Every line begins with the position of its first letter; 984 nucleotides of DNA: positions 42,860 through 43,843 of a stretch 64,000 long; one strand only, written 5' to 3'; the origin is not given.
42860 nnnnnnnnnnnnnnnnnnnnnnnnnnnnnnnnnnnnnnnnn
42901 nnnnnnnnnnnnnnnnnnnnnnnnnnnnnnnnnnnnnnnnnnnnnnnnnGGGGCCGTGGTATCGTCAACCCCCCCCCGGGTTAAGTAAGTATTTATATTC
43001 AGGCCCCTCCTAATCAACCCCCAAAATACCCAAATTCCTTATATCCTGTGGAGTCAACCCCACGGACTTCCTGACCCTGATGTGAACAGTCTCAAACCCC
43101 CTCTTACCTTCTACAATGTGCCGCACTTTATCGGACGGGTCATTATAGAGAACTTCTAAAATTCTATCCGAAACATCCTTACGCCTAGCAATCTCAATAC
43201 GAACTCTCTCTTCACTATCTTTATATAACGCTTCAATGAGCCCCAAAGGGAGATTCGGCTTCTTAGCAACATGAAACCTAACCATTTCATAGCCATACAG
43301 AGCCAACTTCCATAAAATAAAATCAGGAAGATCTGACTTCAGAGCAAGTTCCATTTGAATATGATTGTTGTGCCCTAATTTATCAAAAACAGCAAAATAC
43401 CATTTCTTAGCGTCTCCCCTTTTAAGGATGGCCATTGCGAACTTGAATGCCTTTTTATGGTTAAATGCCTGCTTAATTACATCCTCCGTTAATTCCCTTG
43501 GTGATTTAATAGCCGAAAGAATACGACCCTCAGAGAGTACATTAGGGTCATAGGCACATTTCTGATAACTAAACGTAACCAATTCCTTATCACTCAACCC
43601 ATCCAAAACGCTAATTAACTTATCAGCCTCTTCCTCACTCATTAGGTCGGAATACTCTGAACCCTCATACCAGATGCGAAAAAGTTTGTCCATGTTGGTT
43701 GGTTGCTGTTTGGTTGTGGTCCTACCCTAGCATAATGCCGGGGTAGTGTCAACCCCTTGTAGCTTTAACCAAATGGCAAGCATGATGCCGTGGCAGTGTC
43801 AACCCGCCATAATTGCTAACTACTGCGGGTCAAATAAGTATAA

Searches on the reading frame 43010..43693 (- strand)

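Call 4: search_protein_families(library=pfam, proteins=[window:43010-43693:-], max_evalue=0.01)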
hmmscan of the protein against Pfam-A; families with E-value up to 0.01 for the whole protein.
window:43010-43693:- (227 aa): 1 family
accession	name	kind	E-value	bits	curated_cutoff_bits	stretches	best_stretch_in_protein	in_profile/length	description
PF01816.23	LRV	-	2.7e-05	24.7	21.6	0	138-159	3-24/26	Leucine rich repeat variant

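Call 10: search_protein_families(library=phrogs, proteins=[window:43010-43693:-], max_evalue=0.001)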
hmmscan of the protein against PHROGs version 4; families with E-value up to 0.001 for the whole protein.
window:43010-43693:- (227 aa): 0 families

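Call 43: search_protein_families(library=padloc, proteins=[window:43010-43693:-], max_evalue=0.01)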
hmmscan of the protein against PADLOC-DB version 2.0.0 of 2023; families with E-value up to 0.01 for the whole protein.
window:43010-43693:- (227 aa): 0 families
